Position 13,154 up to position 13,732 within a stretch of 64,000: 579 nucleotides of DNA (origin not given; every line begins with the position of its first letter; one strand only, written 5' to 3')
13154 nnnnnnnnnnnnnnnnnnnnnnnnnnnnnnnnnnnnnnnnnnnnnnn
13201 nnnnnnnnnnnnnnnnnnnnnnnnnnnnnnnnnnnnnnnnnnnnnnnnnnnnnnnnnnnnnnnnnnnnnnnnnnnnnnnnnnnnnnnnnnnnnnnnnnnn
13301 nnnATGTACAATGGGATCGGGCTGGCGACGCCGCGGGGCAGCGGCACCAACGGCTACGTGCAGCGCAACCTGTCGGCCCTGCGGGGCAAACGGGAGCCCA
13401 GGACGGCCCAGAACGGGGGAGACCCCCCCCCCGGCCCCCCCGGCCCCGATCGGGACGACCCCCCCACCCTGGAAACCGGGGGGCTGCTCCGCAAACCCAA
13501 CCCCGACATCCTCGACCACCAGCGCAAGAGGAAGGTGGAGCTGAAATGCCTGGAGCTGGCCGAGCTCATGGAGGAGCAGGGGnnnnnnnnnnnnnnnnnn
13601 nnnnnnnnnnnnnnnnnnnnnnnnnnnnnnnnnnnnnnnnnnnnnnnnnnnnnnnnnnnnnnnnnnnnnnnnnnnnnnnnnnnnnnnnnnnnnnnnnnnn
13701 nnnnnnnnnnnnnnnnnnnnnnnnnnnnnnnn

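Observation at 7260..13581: SRRM2 promoter candidate 5.6 kb upstream, with four ZNF143-type motifs, and an intron 1 made entirely of satellite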

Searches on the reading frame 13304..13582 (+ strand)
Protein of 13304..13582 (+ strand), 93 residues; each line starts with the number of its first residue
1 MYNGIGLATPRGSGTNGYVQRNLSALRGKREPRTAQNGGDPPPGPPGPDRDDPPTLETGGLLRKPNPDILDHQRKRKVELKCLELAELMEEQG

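Call 10: find_homologous_proteins(query=window:13304-13582:+, max_evalue=0.00001)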
Query seq(93 aa) (93 aa): 599 proteins with E <= 0.00001 among 689 candidates; the best 120 are listed.
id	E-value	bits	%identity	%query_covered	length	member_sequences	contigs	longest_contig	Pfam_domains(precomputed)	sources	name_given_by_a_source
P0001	5.8e-28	115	68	100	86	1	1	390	PF08312.18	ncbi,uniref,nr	ncbi:serine/arginine repetitive matrix protein 2-like [Neopelma chrysocephalum]|uniref:serine/argini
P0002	4.1e-22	96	60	100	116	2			PF08312.18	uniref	uniref:CWF21 domain-containing protein n=1 Tax=Sphenodon punctatus TaxID=8508 RepID=A0A8D0L3A8_SPHPU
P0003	2.7e-21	94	61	100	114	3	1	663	PF08312.18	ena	-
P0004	2.9e-21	93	59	100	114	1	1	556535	PF08312.18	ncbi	ncbi:hypothetical protein E2320_022519, partial [Naja naja]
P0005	9.0e-21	92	59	100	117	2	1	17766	PF08312.18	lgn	-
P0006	9.0e-21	92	57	100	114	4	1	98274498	PF08312.18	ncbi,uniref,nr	ncbi:serine/arginine repetitive matrix protein 2-like [Scyliorhinus canicula]|uniref:serine/arginine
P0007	2.4e-20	91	66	100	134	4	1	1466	PF08312.18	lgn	-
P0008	4.7e-20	90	61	100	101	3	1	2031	PF08312.18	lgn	-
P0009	6.9e-20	89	59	100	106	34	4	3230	PF08312.18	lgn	-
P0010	7.3e-20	89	60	100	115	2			PF08312.18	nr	nr:serine/arginine repetitive matrix protein 2-like [Gasterosteus aculeatus aculeatus]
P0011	7.4e-20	89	61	100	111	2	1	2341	PF08312.18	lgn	-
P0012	9.5e-20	89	59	100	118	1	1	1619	PF08312.18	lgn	-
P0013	1.0e-19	89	45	100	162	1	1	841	PF08312.18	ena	-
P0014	1.1e-19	88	61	100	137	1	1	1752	PF08312.18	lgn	-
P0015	1.1e-19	88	58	100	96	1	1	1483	PF08312.18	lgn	-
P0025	2.9e-19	87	63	100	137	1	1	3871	PF08312.18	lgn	-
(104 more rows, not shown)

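Call 12: find_encoding_contigs(protein=P0005, flank=10000, max_places=3)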
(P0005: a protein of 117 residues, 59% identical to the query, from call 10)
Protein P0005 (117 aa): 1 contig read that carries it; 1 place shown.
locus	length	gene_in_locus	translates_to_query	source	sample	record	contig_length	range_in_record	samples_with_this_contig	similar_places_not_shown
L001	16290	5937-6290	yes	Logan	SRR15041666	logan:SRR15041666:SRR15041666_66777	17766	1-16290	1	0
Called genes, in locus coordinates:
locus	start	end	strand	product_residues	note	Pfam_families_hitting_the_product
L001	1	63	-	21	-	?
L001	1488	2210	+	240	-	-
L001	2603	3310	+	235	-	-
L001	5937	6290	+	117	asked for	PF08312:cwf21 (weak)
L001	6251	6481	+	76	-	-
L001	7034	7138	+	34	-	-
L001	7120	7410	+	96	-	-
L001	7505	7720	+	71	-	-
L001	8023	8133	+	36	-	-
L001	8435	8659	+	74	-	-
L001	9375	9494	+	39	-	-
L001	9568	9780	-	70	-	-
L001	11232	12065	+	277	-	-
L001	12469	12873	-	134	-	-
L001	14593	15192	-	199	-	-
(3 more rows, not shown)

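Call 13: find_encoding_contigs(protein=P0004, flank=10000, max_places=3)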
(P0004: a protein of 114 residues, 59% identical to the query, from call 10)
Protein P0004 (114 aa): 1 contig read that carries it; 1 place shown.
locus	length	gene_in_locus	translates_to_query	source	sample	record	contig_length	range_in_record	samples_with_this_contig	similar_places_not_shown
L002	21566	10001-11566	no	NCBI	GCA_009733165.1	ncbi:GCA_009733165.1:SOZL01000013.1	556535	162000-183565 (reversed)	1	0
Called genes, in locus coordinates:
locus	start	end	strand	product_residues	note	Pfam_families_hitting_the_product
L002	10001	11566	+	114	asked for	PF08312:cwf21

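Call 14: find_encoding_contigs(protein=P0025, flank=10000, max_places=3)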
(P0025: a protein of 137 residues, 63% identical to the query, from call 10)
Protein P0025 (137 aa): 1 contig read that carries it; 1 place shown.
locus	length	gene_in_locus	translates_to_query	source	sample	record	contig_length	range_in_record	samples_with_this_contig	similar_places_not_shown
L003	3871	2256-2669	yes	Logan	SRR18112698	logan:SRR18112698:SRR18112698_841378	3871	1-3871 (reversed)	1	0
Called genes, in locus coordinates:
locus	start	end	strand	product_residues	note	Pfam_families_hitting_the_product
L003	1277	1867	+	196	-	-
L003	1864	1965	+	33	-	-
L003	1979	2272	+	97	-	-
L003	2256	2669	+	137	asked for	PF08312:cwf21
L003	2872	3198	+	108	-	-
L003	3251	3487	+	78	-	-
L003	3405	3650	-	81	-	-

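Call 22: find_encoding_contigs(protein=P0007, flank=10000, max_places=3)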
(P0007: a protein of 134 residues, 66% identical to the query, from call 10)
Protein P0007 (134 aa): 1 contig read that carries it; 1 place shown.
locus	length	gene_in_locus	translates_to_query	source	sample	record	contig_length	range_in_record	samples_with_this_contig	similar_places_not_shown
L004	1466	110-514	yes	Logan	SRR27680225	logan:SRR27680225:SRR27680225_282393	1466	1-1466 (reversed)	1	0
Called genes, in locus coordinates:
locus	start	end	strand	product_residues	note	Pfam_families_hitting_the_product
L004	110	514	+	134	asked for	PF08312:cwf21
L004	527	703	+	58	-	-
